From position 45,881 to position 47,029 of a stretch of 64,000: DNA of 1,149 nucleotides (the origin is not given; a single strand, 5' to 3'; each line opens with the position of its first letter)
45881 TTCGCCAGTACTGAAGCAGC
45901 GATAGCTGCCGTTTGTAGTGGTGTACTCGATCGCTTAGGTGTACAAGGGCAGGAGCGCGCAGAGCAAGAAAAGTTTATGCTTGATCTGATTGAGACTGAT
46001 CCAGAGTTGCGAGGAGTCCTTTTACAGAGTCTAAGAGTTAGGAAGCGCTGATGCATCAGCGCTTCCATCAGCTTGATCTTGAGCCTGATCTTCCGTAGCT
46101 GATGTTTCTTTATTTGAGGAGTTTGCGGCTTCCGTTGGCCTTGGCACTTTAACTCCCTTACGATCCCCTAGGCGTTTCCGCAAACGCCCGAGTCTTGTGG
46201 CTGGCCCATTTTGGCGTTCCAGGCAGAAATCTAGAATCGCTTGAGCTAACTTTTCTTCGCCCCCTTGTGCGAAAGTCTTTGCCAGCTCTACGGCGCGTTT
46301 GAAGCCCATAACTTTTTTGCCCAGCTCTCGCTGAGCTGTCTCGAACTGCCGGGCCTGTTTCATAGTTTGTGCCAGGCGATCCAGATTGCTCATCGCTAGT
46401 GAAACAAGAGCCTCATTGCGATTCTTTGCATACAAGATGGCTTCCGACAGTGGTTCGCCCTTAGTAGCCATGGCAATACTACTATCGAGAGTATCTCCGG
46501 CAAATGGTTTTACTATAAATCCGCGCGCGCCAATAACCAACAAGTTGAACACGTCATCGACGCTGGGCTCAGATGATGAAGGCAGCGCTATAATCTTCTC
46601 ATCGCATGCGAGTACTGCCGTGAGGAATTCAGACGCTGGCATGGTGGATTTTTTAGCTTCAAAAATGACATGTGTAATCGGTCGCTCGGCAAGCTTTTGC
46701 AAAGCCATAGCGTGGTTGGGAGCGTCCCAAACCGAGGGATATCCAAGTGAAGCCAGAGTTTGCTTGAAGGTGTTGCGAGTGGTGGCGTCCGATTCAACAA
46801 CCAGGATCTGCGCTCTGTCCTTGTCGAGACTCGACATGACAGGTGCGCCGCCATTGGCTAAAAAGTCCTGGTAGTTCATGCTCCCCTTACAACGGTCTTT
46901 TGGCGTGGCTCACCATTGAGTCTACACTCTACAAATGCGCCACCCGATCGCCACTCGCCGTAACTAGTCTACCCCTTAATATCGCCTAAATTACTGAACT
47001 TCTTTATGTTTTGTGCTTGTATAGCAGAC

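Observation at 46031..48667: Regulatory knot: Glu-for-Asp pseudo-receiver, REC-HisKA protein lacking an ATPase domain, and an ECF sigma factor with no anti-sigma gene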

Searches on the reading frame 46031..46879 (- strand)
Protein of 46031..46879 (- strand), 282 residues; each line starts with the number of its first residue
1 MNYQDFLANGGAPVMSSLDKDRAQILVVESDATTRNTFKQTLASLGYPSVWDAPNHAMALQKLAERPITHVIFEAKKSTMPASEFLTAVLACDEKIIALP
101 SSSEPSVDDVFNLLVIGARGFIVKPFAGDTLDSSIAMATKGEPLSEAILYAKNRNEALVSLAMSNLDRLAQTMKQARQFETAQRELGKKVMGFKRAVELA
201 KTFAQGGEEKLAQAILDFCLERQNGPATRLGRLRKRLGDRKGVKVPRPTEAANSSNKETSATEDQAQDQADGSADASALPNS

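Call 3: search_protein_families(library=pfam, proteins=[window:46031-46879:-], max_evalue=0.1)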
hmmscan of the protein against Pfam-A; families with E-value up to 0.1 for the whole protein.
window:46031-46879:- (282 aa): 1 family
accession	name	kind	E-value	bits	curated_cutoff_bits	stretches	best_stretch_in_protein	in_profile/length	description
PF00072.30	Response_reg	-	3.7e-07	30.7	30.2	1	25-135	1-110/111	Response regulator receiver domain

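Call 4: search_protein_families(library=ncbifam, proteins=[window:46031-46879:-], max_evalue=0.1)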
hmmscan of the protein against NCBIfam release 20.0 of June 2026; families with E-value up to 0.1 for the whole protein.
window:46031-46879:- (282 aa): 17 families
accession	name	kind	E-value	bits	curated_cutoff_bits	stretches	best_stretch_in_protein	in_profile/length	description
NF007901.0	PRK10610.1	equivalog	3.8e-07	30.3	189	1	23-134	6-119/129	chemotaxis response regulator CheY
NF008378.0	PRK11173.1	equivalog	6e-05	22.5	334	1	23-129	4-108/238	two-component system response regulator ArcA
NF007969.0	PRK10693.1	equivalog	0.00013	21.1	329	1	23-127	8-111/337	two-component system response regulator RssB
NF012227.0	AdeR_RR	equivalog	0.0003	20.3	340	1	17-129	6-116/239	efflux system response regulator transcription factor AdeR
NF051870.1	NAssimRespRegNtrX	equivalog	0.00084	18.3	600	1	23-158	2-138/452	nitrogen assimilation response regulator NtrX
NF045914.1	RespRegNblR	equivalog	0.00086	19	300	1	22-154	6-137/228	response regulator transcription factor NblR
NF007689.0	PRK10365.1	equivalog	0.0014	17.5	760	1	20-138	3-120/441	sigma-54-dependent response regulator transcription factor ZraR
NF041733.1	resp_reg_CseB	equivalog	0.0015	18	350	1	24-143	2-119/228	two-component system response regulator CseB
NF008469.0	PRK11361.1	equivalog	0.01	14.5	714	1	23-138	5-119/461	acetoacetate metabolism transcriptional regulator AtoC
TIGR01387.1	cztR_silR_copR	subfamily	0.02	14.5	279.2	1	25-131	1-106/218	heavy metal response regulator transcription factor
NF008296.0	PRK11083.1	equivalog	0.022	14.2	273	1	22-131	3-110/228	two-component system response regulator CreB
NF045505.1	RR_RssB_Pseudo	equivalog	0.024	13.7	700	1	20-143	3-126/394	two-component system response regulator RssB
NF007928.2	PRK10643.1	equivalog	0.037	13.7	330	1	24-135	2-112/216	two-component system response regulator PmrA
NF006900.1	PRK09390.1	equivalog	0.046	13.3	255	1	22-142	4-123/203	response regulator FixJ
NF045944.1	ResRegRpaBCyano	equivalog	0.049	13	330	1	26-142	1-115/229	response regulator transcription factor RpaB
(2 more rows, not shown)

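Call 7: search_solved_structures(query=window:46031-46879:-, max_evalue=0.01, show_alignments=3)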
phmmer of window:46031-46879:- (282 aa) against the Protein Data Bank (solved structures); distinct sequences matched with E-value up to 0.01: 65 (the best 60 are shown).
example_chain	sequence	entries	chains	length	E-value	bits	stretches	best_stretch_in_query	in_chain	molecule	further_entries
1hey_A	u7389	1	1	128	5.1e-07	32.7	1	23-135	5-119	CHEY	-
1udr_A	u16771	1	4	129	5.5e-07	32.6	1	23-135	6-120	CHEY PROTEIN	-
1ab6_A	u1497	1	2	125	7.6e-07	32.1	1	24-135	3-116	CHEMOTAXIS PROTEIN CHEY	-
3olx_A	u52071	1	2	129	9.1e-07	31.8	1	23-135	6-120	Chemotaxis protein CheY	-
3ffw_A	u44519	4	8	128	9.2e-07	31.8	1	23-135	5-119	Chemotaxis protein cheY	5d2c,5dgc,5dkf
3ffx_A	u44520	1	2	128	1e-06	31.7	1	23-135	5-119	Chemotaxis protein cheY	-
1mih_A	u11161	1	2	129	1.2e-06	31.5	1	23-135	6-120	Chemotaxis protein cheY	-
2fka_A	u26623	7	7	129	1.3e-06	31.4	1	23-135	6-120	Chemotaxis protein cheY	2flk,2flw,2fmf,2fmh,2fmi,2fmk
2che_A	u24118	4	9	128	1.4e-06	31.2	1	23-135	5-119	CHEY | Chemotaxis protein cheY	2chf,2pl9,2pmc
2chy_A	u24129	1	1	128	1.4e-06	31.2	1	23-135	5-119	CHEY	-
1ab5_A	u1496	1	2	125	1.9e-06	30.8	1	24-135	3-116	CHEY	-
1d4z_A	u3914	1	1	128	1.9e-06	30.8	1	23-135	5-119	CHEMOTAXIS PROTEIN CHEY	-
3fft_A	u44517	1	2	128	1.9e-06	30.8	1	23-135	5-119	Chemotaxis protein cheY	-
1e6l_A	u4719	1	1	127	2.2e-06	30.6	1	23-135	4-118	Chemotaxis protein CheY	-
3olw_A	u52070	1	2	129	2.2e-06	30.6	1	23-135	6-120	Chemotaxis protein CheY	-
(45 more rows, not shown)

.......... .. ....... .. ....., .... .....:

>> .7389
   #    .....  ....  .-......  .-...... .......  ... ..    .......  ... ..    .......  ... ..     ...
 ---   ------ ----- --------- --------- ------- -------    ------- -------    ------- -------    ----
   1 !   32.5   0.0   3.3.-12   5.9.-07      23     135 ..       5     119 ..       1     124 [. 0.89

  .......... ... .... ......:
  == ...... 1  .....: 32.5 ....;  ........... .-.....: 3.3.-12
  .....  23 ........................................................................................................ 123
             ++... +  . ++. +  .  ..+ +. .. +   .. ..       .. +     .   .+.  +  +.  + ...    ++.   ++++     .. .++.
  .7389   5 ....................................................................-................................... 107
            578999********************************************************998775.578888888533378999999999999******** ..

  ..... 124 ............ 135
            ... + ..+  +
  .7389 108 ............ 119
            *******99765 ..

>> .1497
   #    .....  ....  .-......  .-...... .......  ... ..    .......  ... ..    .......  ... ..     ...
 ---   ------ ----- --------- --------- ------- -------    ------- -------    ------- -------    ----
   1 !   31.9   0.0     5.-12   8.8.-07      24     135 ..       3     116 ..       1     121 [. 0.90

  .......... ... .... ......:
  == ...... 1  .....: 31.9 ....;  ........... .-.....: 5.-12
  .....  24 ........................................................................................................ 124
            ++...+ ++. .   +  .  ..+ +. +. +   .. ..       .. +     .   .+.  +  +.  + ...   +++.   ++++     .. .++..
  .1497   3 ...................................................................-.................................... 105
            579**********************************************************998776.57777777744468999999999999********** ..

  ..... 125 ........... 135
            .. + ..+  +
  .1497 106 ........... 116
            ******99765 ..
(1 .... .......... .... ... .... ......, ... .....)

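Call 9: find_homologous_proteins(query=window:46031-46879:-, max_evalue=0.001)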
Query window:46031-46879:- (282 aa): 297 proteins with E <= 0.001 among 4963 candidates; the best 120 are listed.
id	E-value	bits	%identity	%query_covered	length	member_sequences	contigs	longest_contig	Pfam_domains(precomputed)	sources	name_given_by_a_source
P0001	6.1e-177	604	100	100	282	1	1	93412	PF00072.31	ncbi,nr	ncbi:MAG: hypothetical protein K1X79_02590 [Oligoflexia bacterium]|nr:hypothetical protein [Oligofle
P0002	6.2e-147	506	87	100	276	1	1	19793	PF00072.31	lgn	-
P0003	3.5e-109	382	63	99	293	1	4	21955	-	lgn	-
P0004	1.6e-108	380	64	96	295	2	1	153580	PF00072.31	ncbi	-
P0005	1.6e-106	373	67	86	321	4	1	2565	PF00072.31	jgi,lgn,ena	jgi:DNA-binding NarL/FixJ family response regulator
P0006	9.5e-105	368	62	100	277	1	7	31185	PF00072.31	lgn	-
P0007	3.6e-102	359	65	85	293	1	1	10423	PF00072.31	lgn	-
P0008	4.4e-99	349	64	86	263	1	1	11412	PF00072.31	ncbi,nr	ncbi:MAG: response regulator [Deltaproteobacteria bacterium]|nr:response regulator [Deltaproteobacte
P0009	1.1e-97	345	56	97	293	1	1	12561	PF00072.31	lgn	-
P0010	2.5e-97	343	67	85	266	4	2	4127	PF00072.31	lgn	-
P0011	6.8e-97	342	59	99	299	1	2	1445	PF00072.31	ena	-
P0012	9.7e-96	338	60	90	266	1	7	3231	PF00072.31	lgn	-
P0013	2.7e-84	301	53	94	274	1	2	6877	PF00072.31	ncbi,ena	-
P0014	3.0e-84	300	61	81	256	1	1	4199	PF00072.31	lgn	-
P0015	1.8e-83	298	56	85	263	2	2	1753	PF00072.31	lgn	-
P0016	2.7e-83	297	51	93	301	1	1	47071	PF00072.31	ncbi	-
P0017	5.2e-83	296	57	86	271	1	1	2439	PF00072.31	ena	-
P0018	6.6e-83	296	56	86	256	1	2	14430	PF00072.31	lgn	-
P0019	7.3e-83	296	49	99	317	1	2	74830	PF00072.31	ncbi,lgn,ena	-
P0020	1.1e-82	295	55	83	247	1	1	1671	PF00072.31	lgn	-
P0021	6.5e-82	293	53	91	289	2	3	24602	PF00072.31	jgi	jgi:two-component system chemotaxis response regulator CheY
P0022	1.7e-81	291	52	94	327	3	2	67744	PF00072.31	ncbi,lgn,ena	-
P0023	2.5e-81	291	56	80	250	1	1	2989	PF00072.31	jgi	jgi:DNA-binding NarL/FixJ family response regulator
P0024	2.6e-81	291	50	95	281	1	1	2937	PF00072.31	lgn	-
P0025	1.6e-80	288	56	82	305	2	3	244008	PF00072.31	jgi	jgi:two-component system chemotaxis response regulator CheY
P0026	1.7e-80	288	54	87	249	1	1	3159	PF00072.31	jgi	jgi:DNA-binding NarL/FixJ family response regulator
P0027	1.8e-80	288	52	96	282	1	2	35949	PF00072.31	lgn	-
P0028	2.0e-80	288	52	91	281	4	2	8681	PF00072.31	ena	-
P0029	2.4e-80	288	60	79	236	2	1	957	PF00072.31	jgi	jgi:two-component system chemotaxis response regulator CheY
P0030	3.0e-80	287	59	79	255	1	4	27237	PF00072.31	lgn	-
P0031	3.6e-80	287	54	85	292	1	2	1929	PF00072.31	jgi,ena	-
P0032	3.2e-79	284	52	85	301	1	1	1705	PF00072.31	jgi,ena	jgi:two-component system chemotaxis response regulator CheY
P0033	8.5e-79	283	56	84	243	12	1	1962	PF00072.31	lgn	-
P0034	9.7e-79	282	57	82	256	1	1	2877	PF00072.31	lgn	-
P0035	2.3e-78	281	54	79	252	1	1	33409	PF00072.31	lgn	-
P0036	2.8e-78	281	56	77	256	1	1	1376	PF00072.31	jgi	-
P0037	3.3e-78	281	55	80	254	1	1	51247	PF00072.31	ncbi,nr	ncbi:MAG: response regulator [Candidatus Dadabacteria bacterium]|nr:MAG: response regulator [Candida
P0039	5.1e-78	280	53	85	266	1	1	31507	PF00072.31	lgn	-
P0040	6.0e-78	280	56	76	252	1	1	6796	PF00072.31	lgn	-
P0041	6.1e-78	280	57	79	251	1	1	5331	PF00072.31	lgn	-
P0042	7.7e-78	279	54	87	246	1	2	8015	PF00072.31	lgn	-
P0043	9.8e-78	279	56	78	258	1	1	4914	PF00072.31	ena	-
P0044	1.3e-77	279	52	90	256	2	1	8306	PF00072.31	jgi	-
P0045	1.6e-77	278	54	81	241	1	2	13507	PF00072.31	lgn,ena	-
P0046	1.9e-77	278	56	82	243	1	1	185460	PF00072.31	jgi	-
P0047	2.1e-77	278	53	87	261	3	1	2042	PF00072.31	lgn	-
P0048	2.1e-77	278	55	85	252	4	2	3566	PF00072.31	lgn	-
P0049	2.6e-77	278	54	85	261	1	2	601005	PF00072.31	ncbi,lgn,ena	-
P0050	2.7e-77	278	56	79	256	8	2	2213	PF00072.31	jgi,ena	-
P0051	3.0e-77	278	58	80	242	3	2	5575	PF00072.31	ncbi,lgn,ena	-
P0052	3.4e-77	277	55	81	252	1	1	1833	PF00072.31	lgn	-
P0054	4.4e-77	277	56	79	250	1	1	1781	PF00072.31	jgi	jgi:DNA-binding NtrC family response regulator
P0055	4.9e-77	277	56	79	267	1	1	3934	PF00072.31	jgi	jgi:response regulator RpfG family c-di-GMP phosphodiesterase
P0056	5.0e-77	277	54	86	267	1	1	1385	PF00072.31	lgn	-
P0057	5.0e-77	277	55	79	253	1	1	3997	PF00072.31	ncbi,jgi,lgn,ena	-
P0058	5.6e-77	277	55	82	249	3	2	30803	PF00072.31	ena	-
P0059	6.1e-77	277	55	77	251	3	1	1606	PF00072.31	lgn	-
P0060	6.3e-77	276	58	80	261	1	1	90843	PF00072.31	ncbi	-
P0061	7.4e-77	276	56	80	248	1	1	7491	PF00072.31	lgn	-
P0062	7.7e-77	276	49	99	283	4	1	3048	PF00072.31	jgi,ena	jgi:DNA-binding NarL/FixJ family response regulator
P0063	1.6e-76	275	52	81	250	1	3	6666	PF00072.31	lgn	-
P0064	1.7e-76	275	55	83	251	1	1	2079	PF00072.31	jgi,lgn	-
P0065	2.5e-76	275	57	78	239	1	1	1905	PF00072.31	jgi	-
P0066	2.5e-76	275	54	83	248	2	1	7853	PF00072.31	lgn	-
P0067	2.8e-76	274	52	77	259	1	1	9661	PF00072.31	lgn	-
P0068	3.0e-76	274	51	87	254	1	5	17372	PF00072.31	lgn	-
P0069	3.0e-76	274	53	85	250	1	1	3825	PF00072.31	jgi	jgi:DNA-binding NarL/FixJ family response regulator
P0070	3.1e-76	274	55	81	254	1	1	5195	PF00072.31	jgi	jgi:DNA-binding NarL/FixJ family response regulator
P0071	3.4e-76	274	55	81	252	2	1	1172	PF00072.31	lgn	-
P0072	3.4e-76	274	53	84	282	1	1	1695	PF00072.31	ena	-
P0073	4.9e-76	274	54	85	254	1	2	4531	PF00072.31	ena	-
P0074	6.0e-76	273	48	90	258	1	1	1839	PF00072.31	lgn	-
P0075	6.4e-76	273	54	83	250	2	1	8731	PF00072.31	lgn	-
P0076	6.4e-76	273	55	80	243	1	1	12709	PF00072.31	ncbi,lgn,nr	ncbi:MAG: response regulator [Bdellovibrionales bacterium]|nr:response regulator [Bdellovibrionales 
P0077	6.7e-76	273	54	85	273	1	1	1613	PF00072.31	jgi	jgi:DNA-binding NtrC family response regulator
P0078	7.2e-76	273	55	81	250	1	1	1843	PF00072.31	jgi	jgi:DNA-binding NarL/FixJ family response regulator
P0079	7.7e-76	273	54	82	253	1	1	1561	PF00072.31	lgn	-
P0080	8.3e-76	273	54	79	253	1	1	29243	PF00072.31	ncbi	-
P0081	8.4e-76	273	56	79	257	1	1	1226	PF00072.31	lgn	-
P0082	8.6e-76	273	53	77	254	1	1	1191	PF00072.31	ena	-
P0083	9.5e-76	273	56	82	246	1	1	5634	PF00072.31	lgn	-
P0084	9.8e-76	273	54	81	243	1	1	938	PF00072.31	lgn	-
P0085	1.5e-75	272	57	80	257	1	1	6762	PF00072.31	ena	-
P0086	1.7e-75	272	54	79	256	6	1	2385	PF00072.31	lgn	-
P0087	2.3e-75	271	53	81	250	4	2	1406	PF00072.31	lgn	-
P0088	2.6e-75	271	55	79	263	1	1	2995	PF00072.31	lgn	-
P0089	2.6e-75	271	55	79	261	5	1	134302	PF00072.31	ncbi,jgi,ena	jgi:DNA-binding NarL/FixJ family response regulator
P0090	2.7e-75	271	53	84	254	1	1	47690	PF00072.31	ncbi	-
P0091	2.8e-75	271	53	82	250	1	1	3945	PF00072.31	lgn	-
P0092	2.8e-75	271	54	79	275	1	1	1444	PF00072.31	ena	-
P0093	3.0e-75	271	56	79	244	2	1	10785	PF00072.31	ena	-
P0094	3.0e-75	271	54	79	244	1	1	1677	PF00072.31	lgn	-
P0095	5.3e-75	270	56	82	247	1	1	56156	PF00072.31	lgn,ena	-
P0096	5.5e-75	270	55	83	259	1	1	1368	PF00072.31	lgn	-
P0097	6.1e-75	270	53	79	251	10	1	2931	PF00072.31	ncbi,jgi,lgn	jgi:DNA-binding NarL/FixJ family response regulator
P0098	6.1e-75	270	55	79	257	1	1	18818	PF00072.31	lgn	-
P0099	6.1e-75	270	55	81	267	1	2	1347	PF00072.31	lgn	-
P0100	7.4e-75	270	57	77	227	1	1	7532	PF00072.31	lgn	-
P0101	9.8e-75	269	54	80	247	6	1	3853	PF00072.31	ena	-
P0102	1.5e-74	269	57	77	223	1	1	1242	PF00072.31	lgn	-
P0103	1.8e-74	268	54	84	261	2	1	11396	PF00072.31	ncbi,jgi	jgi:DNA-binding NarL/FixJ family response regulator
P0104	1.9e-74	268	52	85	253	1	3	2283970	PF00072.31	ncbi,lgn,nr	ncbi:MAG: response regulator [Bdellovibrionota bacterium]|nr:MAG: response regulator [Bdellovibriono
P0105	2.0e-74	268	51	81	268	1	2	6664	PF00072.31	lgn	-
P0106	2.2e-74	268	52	88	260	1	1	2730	PF00072.31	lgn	-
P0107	2.2e-74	268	54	81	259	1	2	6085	PF00072.31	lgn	-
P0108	2.5e-74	268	57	79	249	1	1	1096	PF00072.31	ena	-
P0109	2.8e-74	268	54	80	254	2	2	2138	PF00072.31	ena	-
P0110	2.9e-74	268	53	80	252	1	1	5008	PF00072.31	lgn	-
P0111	3.3e-74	268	46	95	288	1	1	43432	PF00072.31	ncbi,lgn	-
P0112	3.3e-74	268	54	79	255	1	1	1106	PF00072.31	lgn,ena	-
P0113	3.5e-74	267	52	84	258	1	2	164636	PF00072.31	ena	-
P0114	4.1e-74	267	53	79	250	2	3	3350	PF00072.31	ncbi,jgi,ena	jgi:two-component system, chemotaxis family, chemotaxis protein CheY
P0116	4.6e-74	267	52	77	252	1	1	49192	PF00072.31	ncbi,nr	ncbi:MAG: response regulator [Deltaproteobacteria bacterium]|nr:response regulator [Deltaproteobacte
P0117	4.6e-74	267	56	79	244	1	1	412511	PF00072.31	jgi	-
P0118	6.2e-74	267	51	78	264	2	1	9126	PF00072.31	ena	-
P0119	7.4e-74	266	54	79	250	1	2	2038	PF00072.31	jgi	jgi:response regulator RpfG family c-di-GMP phosphodiesterase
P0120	8.4e-74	266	57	79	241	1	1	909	PF00072.31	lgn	-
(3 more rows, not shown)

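Call 12: find_related_loci(query=A1, collection=genome_contigs, flank=10000)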
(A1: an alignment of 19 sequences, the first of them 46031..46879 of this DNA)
Query A1 (282 aa) in genome_contigs; peptide patterns used: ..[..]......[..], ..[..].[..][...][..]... (x = any residue, [..] = any of these).
599 stretches matched a pattern (row limit reached: there are more); 231 encode a relative of the query (tblastn E <= 1e-3); the best 80 are kept; 80 distinct loci.
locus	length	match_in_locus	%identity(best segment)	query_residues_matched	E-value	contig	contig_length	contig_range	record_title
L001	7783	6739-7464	67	1-242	2e-116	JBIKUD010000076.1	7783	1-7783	MAG: Bdellovibrionota bacterium isolate ME2015-08-07_3300034020_group6_bin153 Rohwer_bin1161_scaffold_8689_c1, whole gen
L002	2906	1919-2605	57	9-237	1e-90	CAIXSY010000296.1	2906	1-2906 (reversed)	MAG: uncultured delta proteobacterium isolate LJ_bin-2050 genome assembly, contig: bin-2050:296/432, whole genome shotgu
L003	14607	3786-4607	48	2-277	4e-85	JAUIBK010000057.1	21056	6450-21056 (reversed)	MAG: bacterium isolate 6_bin.32 NODE_2319_length_21056_cov_1.364279, whole genome shotgun sequence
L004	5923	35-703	56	15-237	2e-84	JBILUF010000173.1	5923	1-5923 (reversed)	MAG: Bdellovibrionota bacterium isolate ME2018-08-01_3300042480_group8_bin58 Rohwer_bin1205_scaffold_12653_c1, whole gen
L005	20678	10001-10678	55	15-240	2e-85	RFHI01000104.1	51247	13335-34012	MAG: Candidatus Dadabacteria bacterium isolate J046 k99_480257, whole genome shotgun sequence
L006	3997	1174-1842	55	15-237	1e-84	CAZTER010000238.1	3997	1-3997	MAG TPA_asm: uncultured Bdellovibrionales bacterium isolate SRP107338_co1_92 genome assembly, contig: NODE_34730_length_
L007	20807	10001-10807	46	2-270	2e-83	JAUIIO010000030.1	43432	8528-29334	MAG: bacterium isolate Co_bin.265 NODE_5763_length_43432_cov_1.650987, whole genome shotgun sequence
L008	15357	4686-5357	54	14-237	3e-83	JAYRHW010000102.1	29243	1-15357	MAG: Bdellovibrionota bacterium isolate SZ_szas25bin.38 k141_589891, whole genome shotgun sequence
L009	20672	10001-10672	54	14-237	2e-83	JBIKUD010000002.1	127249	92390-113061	MAG: Bdellovibrionota bacterium isolate ME2015-08-07_3300034020_group6_bin153 Rohwer_bin1161_scaffold_31_c1, whole genom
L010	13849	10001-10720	50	15-254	6e-83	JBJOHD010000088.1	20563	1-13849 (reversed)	MAG: Pseudomonadota bacterium isolate sharkriverslough_2019_sw_WHONDRS-S19S_0042_B_bin.30 scaffold_958164, whole genome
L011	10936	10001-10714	53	15-252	1e-82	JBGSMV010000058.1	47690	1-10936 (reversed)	MAG: Bdellovibrionota bacterium isolate JTS-AC239 k141_3376959, whole genome shotgun sequence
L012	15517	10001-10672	55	14-237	2e-82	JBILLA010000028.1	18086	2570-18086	MAG: Bdellovibrionota bacterium isolate ME2017-07-24_3300042509_group7_bin149 Rohwer_bin1199_scaffold_1579_c1, whole gen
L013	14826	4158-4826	52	15-237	1e-80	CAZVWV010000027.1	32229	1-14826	MAG TPA_asm: uncultured Bdellovibrionales bacterium isolate SRP286056_co1_714 genome assembly, contig: NODE_1520_length_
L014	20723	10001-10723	52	15-255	9e-81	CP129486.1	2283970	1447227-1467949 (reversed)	MAG: Bdellovibrionota bacterium isolate cMAG.10 chromosome, complete genome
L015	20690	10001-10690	53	14-243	3e-80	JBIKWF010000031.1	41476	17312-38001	MAG: Bdellovibrionota bacterium isolate ME2015-09-01_3300035663_group6_bin89 Rohwer_bin1204_scaffold_430_c1, whole genom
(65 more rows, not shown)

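Call 14: find_encoding_contigs(protein=P0104, flank=10000, max_places=2)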
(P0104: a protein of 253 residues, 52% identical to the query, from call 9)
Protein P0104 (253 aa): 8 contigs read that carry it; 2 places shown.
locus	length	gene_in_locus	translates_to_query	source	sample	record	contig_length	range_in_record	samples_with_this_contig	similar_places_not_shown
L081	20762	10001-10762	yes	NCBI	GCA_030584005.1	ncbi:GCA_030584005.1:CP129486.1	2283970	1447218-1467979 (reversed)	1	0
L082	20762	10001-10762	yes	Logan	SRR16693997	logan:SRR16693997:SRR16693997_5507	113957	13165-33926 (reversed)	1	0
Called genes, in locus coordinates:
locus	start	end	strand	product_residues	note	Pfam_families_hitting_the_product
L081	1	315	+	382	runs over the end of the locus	PF00962:A_deaminase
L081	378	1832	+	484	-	PF00224:PK, PF02887:PK_C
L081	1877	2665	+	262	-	-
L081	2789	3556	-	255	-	PF00691:OmpA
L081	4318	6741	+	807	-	PF08448:PAS_4 (weak), PF00512:HisKA (weak), PF02518:HATPase_c, PF00072:Response_reg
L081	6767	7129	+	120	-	PF00072:Response_reg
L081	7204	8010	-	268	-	PF13277:YmdB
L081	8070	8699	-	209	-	PF01812:5-FTHF_cyc-lig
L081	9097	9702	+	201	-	PF01435:Peptidase_M48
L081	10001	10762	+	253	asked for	PF00072:Response_reg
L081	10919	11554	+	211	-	-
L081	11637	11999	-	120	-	-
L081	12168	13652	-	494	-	PF00072:Response_reg, PF00512:HisKA, PF02518:HATPase_c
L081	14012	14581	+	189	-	PF22769:DCD, PF00692:dUTPase (faint)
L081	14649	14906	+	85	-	PF01649:Ribosomal_S20p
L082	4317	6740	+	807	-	PF08448:PAS_4 (weak), PF00512:HisKA (weak), PF02518:HATPase_c, PF00072:Response_reg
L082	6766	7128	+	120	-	PF00072:Response_reg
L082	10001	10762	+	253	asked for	PF00072:Response_reg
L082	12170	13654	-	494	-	PF00072:Response_reg, PF00512:HisKA, PF02518:HATPase_c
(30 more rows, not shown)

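Call 15: find_encoding_contigs(protein=P0001, flank=10000, max_places=2)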
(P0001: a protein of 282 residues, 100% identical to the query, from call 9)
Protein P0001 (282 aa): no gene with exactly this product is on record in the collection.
